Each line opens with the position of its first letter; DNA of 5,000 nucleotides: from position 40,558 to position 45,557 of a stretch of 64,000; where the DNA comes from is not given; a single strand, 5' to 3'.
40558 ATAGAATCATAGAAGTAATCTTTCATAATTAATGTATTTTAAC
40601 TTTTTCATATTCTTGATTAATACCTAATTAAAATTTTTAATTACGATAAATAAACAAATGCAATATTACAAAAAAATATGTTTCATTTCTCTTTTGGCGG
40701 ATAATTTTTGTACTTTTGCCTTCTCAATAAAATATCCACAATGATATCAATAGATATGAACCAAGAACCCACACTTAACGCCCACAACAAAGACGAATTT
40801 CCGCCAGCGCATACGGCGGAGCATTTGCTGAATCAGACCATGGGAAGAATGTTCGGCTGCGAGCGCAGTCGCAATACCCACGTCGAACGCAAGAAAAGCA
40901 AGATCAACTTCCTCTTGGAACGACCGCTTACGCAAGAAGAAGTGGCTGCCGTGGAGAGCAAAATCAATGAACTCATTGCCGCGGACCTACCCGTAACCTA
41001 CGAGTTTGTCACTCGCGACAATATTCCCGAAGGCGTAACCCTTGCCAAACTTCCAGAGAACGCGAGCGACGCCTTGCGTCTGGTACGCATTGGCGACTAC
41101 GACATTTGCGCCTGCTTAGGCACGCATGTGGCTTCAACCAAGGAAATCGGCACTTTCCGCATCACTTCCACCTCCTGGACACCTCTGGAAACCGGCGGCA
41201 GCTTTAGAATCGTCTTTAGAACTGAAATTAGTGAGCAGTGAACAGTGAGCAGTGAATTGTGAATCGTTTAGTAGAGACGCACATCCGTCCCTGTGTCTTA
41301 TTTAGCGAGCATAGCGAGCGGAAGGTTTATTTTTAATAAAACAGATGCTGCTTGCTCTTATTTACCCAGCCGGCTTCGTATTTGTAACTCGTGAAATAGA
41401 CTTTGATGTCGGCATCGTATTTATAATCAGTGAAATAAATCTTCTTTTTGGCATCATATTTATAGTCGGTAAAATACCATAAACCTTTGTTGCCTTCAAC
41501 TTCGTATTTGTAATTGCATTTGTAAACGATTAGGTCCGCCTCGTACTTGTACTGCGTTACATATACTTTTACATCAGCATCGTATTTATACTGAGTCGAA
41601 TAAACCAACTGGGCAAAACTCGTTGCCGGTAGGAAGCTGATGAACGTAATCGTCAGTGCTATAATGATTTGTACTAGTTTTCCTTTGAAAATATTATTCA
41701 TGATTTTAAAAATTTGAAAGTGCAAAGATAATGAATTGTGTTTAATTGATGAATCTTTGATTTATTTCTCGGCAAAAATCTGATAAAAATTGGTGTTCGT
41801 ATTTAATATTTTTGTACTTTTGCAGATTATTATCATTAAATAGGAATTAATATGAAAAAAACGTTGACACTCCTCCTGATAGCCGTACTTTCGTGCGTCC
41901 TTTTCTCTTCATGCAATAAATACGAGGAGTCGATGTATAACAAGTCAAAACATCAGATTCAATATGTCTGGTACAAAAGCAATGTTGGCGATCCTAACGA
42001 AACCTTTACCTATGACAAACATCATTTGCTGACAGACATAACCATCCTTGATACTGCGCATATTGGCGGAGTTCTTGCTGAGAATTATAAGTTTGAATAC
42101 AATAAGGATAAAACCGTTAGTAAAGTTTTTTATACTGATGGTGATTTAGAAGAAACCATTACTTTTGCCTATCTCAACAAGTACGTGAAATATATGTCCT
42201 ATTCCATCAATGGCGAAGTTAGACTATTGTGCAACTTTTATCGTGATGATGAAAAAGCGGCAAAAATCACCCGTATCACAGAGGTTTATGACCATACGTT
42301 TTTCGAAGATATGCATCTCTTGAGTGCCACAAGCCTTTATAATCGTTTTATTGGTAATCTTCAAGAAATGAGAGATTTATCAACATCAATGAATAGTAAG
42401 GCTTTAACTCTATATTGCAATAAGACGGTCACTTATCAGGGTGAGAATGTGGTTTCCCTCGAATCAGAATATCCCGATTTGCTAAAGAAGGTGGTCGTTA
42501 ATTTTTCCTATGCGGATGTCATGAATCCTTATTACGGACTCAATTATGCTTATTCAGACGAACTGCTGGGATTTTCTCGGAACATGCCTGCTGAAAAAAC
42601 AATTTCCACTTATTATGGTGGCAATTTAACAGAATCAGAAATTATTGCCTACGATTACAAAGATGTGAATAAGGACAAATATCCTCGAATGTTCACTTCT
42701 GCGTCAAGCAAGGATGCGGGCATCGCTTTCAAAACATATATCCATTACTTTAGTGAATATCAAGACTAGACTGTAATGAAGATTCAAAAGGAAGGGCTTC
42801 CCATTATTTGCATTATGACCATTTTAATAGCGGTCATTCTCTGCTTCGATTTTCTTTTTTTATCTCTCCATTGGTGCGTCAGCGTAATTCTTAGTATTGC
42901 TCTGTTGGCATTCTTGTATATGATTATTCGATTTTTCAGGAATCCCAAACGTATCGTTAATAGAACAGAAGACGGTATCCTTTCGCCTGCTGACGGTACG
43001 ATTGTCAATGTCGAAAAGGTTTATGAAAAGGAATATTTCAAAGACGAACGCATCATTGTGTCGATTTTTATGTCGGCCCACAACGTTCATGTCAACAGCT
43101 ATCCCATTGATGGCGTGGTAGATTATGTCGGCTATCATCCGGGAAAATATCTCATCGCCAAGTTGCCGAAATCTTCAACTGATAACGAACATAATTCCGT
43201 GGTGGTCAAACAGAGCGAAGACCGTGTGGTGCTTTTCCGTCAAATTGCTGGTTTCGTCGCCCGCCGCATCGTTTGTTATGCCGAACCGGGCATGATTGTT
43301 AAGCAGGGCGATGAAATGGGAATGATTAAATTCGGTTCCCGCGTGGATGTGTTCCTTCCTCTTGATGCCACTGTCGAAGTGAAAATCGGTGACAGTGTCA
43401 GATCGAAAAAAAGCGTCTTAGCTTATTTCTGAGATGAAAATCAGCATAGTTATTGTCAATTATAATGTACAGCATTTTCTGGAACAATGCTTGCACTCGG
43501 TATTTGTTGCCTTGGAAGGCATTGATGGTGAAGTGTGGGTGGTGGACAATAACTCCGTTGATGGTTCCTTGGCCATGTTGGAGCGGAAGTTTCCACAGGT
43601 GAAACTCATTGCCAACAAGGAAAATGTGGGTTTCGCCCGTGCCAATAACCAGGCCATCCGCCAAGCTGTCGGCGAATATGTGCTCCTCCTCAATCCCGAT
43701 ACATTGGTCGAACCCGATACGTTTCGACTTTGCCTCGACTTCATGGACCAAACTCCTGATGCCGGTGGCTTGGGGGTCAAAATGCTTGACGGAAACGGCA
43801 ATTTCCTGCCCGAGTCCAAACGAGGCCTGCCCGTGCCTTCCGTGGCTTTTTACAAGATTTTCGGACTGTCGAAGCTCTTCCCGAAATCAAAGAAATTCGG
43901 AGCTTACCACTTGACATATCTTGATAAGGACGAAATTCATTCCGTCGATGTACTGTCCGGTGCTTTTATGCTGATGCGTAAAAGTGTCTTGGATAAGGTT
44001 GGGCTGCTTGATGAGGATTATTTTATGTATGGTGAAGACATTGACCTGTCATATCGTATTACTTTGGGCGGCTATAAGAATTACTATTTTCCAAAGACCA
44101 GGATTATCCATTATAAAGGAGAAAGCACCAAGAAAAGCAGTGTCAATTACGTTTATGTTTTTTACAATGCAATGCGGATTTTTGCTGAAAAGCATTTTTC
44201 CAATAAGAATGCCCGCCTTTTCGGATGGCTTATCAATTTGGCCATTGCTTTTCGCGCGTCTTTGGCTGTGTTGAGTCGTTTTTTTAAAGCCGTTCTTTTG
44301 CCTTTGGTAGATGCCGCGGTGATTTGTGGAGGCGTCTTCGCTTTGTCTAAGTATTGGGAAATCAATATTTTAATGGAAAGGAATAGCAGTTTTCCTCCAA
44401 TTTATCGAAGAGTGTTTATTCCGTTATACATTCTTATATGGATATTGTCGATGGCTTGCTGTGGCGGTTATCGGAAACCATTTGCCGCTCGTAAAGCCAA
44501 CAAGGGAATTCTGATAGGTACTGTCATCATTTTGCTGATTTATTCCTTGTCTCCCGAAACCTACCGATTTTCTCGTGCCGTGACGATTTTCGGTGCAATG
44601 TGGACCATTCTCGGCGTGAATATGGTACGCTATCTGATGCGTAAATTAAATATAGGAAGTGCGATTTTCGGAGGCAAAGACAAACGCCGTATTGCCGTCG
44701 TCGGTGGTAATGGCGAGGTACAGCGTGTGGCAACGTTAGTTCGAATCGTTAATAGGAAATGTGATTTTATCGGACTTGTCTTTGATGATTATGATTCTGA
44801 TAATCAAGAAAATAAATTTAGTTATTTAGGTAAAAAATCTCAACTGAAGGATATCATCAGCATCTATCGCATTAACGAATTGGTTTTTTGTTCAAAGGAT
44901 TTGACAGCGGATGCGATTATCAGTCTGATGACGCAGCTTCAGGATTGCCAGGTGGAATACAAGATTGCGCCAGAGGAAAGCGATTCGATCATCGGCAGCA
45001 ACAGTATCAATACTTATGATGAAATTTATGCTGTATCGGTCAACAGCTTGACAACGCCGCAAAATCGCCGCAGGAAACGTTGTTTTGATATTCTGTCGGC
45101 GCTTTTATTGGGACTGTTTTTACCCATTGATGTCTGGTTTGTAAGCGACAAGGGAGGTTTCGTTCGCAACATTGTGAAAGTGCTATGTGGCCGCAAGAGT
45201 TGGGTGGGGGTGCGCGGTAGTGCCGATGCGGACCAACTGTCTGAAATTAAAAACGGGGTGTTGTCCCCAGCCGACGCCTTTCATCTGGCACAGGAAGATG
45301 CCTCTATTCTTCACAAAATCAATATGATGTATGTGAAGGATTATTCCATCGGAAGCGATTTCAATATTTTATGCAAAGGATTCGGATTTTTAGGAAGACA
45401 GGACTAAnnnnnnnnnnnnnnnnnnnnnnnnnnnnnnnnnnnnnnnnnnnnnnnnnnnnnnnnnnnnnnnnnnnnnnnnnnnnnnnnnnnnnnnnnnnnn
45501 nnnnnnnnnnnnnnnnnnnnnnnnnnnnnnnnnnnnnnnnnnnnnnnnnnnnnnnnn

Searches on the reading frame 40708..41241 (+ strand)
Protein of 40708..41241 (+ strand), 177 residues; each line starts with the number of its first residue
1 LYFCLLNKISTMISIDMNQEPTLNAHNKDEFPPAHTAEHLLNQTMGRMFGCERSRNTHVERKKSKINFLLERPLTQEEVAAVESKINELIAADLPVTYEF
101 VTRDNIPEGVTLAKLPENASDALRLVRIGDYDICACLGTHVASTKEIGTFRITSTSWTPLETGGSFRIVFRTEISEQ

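Call 47: search_protein_families(library=pfam, proteins=[window:40708-41241:+], max_evalue=0.001)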
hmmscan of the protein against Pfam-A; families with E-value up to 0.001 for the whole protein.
window:40708-41241:+ (177 aa): 1 family
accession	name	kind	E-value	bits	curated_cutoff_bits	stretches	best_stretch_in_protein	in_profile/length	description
PF07973.19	tRNA_SAD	-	1.6e-12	47.6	24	1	123-155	1-33/44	Threonyl and Alanyl tRNA synthetase second additional domain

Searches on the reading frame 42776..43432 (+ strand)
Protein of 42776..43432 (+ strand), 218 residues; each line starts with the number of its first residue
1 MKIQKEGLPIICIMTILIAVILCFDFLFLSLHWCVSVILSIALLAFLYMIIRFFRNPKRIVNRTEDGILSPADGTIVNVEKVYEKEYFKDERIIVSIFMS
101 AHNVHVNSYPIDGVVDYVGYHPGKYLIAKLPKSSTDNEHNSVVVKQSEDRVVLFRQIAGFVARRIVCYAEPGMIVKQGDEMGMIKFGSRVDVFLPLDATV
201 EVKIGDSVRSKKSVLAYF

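Call 47: search_protein_families(library=pfam, proteins=[window:42776-43432:+], max_evalue=0.001)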
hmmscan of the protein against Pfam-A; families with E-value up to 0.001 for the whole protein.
window:42776-43432:+ (218 aa): 1 family
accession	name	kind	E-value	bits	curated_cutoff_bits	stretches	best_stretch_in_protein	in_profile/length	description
PF02666.20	PS_Dcarbxylase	-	6e-41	140.7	22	1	49-212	4-194/198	Phosphatidylserine decarboxylase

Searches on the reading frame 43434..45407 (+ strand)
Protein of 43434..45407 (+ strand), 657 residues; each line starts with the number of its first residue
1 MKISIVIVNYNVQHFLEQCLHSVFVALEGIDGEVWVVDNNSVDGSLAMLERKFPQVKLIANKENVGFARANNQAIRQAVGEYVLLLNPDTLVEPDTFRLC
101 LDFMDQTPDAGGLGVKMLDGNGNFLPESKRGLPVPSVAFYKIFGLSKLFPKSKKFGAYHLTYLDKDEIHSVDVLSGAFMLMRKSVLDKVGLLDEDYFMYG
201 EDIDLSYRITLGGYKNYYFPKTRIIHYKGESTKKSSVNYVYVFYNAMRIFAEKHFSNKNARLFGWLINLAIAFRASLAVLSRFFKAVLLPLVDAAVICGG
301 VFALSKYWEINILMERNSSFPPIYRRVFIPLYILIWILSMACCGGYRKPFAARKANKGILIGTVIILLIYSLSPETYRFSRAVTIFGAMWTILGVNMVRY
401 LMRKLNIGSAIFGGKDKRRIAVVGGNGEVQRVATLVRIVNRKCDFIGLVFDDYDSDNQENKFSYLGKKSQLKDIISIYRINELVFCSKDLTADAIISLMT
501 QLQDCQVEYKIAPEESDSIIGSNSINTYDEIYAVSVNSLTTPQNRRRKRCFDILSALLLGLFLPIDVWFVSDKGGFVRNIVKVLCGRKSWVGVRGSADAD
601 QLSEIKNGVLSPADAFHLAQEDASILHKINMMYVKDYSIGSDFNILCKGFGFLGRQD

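Call 47: search_protein_families(library=pfam, proteins=[window:43434-45407:+], max_evalue=0.001)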
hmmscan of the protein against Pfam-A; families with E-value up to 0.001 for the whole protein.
window:43434-45407:+ (657 aa): 4 families
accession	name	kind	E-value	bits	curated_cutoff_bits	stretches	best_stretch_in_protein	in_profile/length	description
PF00535.33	Glycos_transf_2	-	2.9e-25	89.6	23.3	1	4-189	1-167/168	Glycosyl transferase family 2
PF13641.12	Glyco_tranf_2_3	-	1.6e-20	74.5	27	1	3-235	3-220/230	Glycosyltransferase like family 2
PF13632.12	Glyco_trans_2_3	-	8.6e-08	32.7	27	1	168-285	66-182/198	Glycosyl transferase family group 2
PF13727.12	CoA_binding_3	-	3.1e-05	24.5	25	1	364-513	31-175/175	CoA-binding domain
